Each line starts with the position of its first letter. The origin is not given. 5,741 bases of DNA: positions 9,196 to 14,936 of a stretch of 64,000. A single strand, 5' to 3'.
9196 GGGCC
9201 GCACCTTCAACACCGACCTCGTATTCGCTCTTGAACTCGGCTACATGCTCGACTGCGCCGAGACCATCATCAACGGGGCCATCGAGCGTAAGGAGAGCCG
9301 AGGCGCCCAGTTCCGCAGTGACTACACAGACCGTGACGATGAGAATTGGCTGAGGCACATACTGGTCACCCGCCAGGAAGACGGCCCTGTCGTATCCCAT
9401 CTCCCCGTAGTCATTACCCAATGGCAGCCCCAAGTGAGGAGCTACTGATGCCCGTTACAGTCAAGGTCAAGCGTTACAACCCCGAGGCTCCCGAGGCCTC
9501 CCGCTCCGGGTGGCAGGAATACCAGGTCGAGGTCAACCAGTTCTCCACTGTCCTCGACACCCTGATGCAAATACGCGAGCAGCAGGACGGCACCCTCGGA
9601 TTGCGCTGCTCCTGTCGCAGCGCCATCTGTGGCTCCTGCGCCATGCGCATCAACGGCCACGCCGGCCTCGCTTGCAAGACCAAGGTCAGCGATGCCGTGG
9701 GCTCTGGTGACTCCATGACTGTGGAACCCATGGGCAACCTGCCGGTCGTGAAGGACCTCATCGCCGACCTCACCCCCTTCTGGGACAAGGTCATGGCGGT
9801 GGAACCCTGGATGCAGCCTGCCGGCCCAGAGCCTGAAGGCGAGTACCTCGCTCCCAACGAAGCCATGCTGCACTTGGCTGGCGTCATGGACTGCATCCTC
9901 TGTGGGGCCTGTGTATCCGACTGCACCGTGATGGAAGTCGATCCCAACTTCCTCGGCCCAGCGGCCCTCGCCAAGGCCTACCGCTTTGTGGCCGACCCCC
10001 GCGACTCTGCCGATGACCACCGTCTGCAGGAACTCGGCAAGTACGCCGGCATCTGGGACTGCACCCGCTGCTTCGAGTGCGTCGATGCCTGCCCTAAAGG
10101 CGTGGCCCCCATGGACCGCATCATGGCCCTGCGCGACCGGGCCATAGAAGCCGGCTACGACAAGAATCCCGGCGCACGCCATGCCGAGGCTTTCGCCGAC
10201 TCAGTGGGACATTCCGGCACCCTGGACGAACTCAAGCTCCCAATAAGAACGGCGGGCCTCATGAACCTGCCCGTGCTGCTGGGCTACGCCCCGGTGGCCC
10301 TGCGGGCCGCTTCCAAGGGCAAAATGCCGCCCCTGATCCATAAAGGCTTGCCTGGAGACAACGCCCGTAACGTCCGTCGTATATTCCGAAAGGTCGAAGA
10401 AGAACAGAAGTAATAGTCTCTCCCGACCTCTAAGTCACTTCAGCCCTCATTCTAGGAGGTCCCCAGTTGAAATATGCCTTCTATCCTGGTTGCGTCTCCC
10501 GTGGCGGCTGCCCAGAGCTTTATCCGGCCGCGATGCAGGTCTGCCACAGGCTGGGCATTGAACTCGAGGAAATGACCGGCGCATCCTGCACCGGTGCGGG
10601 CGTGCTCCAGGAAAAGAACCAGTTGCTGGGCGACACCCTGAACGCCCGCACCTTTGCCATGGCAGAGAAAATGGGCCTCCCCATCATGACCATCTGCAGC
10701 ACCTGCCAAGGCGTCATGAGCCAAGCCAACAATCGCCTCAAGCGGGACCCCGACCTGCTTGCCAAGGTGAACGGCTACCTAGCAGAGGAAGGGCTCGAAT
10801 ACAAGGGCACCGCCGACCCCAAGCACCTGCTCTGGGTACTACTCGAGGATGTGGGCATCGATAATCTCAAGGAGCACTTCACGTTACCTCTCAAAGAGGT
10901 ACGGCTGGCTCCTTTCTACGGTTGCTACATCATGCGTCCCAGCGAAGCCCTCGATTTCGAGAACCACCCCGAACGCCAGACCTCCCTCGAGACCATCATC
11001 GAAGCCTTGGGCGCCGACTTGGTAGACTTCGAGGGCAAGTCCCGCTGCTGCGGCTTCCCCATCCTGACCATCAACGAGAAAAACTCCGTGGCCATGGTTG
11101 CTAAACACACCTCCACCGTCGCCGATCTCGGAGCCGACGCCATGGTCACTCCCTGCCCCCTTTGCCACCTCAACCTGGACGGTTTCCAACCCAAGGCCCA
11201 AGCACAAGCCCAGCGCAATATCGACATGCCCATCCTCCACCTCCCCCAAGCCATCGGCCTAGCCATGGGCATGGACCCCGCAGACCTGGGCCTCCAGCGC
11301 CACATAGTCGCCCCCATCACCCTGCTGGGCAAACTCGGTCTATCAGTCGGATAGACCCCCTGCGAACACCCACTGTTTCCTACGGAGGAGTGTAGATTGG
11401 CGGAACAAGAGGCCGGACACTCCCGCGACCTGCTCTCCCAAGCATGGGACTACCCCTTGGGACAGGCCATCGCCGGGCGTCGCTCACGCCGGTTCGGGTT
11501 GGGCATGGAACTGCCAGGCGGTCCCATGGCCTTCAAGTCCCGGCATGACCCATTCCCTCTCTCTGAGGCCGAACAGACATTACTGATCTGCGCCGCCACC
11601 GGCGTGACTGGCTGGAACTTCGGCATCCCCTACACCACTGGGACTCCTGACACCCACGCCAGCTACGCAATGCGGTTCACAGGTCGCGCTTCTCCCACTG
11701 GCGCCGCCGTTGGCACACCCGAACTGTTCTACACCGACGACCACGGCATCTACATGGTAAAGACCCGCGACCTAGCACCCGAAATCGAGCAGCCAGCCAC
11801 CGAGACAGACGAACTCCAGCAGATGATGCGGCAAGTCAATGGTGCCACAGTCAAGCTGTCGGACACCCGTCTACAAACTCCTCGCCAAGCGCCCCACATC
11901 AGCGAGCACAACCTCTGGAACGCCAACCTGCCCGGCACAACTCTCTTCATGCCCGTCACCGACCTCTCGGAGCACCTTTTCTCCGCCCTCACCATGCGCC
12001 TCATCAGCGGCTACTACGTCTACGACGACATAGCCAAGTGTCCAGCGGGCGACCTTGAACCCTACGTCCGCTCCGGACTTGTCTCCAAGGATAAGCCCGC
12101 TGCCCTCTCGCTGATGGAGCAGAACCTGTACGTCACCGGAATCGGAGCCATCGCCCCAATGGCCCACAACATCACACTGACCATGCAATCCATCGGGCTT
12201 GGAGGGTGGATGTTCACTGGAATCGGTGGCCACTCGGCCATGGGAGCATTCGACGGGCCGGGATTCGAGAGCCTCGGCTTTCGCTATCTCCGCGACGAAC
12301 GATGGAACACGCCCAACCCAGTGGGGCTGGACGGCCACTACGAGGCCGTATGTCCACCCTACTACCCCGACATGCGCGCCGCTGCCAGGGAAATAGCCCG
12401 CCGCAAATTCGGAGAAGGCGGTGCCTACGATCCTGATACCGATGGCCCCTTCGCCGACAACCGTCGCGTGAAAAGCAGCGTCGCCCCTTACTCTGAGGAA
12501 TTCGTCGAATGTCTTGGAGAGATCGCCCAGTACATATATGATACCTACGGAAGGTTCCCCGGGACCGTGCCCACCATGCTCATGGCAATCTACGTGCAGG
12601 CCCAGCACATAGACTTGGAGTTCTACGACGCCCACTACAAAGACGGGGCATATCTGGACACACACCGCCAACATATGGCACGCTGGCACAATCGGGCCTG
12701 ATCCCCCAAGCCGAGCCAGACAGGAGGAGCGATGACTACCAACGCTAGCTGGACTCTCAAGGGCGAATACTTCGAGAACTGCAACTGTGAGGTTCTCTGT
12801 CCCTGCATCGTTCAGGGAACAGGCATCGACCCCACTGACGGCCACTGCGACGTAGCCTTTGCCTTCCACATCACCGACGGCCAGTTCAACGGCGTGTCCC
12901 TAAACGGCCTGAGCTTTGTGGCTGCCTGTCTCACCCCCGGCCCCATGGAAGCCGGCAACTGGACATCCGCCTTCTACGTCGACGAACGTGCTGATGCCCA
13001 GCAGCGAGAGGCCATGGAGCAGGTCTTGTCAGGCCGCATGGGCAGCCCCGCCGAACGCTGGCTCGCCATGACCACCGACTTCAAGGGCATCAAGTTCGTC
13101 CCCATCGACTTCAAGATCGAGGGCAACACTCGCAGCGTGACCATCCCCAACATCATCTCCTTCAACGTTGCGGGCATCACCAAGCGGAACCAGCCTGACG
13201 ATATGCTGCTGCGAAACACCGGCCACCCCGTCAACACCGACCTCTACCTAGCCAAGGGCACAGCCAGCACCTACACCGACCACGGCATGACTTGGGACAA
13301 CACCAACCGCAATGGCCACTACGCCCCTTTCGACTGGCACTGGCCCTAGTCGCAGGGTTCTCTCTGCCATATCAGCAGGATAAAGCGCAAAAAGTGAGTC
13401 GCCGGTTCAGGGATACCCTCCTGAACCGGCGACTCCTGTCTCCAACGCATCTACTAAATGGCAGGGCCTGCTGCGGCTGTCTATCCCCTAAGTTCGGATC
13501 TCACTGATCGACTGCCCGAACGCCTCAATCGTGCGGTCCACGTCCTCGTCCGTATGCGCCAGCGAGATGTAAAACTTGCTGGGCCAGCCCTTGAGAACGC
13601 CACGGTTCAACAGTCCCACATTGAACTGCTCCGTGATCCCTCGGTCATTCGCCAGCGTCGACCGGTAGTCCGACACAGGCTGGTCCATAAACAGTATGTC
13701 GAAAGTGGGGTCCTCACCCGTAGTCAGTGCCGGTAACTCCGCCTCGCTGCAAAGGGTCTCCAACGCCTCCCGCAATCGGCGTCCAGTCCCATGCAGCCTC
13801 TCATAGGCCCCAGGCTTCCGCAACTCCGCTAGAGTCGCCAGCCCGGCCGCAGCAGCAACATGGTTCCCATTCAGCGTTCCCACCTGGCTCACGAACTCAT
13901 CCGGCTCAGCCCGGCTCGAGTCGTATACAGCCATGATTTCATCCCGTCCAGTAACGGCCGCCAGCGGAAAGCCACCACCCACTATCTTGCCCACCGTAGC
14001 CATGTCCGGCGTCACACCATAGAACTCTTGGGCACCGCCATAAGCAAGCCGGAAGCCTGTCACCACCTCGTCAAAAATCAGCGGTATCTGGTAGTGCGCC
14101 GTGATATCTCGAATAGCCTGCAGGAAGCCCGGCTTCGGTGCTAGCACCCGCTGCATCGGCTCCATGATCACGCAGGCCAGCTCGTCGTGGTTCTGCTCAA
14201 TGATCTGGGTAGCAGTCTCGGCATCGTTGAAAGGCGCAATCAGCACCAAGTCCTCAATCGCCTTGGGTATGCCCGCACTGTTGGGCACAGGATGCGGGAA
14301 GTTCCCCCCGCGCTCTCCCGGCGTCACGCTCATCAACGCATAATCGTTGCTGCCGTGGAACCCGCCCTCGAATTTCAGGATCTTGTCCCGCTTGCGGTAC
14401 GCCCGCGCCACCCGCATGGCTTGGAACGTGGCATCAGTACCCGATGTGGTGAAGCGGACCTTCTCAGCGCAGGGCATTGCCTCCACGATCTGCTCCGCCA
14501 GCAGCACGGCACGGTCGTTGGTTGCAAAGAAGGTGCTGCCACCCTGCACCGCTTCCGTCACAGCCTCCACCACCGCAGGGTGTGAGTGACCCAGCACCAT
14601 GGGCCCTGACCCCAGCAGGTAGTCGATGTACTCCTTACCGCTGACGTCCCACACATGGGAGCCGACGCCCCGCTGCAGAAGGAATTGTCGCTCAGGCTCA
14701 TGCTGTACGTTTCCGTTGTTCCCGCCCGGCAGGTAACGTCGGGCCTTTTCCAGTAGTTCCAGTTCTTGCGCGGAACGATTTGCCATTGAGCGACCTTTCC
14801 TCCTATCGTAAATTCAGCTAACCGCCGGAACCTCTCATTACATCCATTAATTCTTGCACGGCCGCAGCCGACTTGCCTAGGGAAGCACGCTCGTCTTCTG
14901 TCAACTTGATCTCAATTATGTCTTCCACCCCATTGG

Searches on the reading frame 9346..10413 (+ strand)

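Call 29: search_protein_families(library=pfam, proteins=[window:9346-10413:+], max_evalue=0.00001)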
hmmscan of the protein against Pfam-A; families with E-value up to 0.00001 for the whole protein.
window:9346-10413:+ (355 aa): 6 families
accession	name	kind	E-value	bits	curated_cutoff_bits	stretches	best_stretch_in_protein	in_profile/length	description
PF13085.11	Fer2_3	-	1.8e-32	111.9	27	1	38-146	1-106/107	2Fe-2S iron-sulfur cluster binding domain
PF13183.11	Fer4_8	-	3.5e-12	47.1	27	1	182-253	4-68/68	4Fe-4S dicluster domain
PF13237.11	Fer4_10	-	3.5e-08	33.7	25.5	1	182-250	8-53/53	4Fe-4S dicluster domain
PF13187.11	Fer4_9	-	5.3e-07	30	27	1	182-252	1-50/52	4Fe-4S dicluster domain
PF13534.11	Fer4_17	-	5.7e-07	30.4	22.2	1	183-253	2-60/61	4Fe-4S dicluster domain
PF12838.12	Fer4_7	-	1.3e-06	29.1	27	1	183-253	2-52/52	4Fe-4S dicluster domain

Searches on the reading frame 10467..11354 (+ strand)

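Call 29: search_protein_families(library=pfam, proteins=[window:10467-11354:+], max_evalue=0.00001)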
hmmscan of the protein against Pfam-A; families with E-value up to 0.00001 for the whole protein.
window:10467-11354:+ (295 aa): 2 families
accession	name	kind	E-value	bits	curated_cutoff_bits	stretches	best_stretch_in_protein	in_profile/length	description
PF02754.22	CCG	-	9.1e-27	93.4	20.6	2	150-238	4-85/85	Cysteine-rich domain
PF22196.1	HdrB-like_C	-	9.6e-07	29.2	33.4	1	199-279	4-86/87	HdrB-like C-terminal domain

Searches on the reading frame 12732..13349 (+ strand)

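Call 29: search_protein_families(library=pfam, proteins=[window:12732-13349:+], max_evalue=0.00001)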
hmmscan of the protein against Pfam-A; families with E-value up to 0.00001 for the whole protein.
window:12732-13349:+ (205 aa): 1 family
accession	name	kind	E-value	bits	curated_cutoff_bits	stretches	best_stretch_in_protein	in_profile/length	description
PF07040.16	DUF1326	-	1.9e-50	171.9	25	1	15-194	1-177/177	Protein of unknown function (DUF1326)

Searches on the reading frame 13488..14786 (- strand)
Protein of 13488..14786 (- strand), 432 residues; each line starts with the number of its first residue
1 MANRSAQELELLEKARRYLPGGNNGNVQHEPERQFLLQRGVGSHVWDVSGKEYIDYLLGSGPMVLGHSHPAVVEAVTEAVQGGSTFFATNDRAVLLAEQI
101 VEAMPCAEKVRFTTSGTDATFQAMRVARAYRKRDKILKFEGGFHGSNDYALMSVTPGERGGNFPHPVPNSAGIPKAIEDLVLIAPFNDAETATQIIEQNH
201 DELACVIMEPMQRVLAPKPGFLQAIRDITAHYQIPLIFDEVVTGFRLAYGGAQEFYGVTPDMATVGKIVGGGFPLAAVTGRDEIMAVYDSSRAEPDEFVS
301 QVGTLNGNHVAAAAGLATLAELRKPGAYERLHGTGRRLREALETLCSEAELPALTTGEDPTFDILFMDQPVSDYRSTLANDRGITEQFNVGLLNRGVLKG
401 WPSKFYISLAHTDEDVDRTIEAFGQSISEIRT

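Call 30: search_protein_families(library=pfam, proteins=[window:13488-14786:-], max_evalue=0.00001)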
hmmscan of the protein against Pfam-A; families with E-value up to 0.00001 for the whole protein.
window:13488-14786:- (432 aa): 1 family
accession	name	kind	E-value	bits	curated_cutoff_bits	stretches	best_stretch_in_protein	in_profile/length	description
PF00202.27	Aminotran_3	-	5.6e-59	200.3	30.5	1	34-348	10-332/403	Aminotransferase class-III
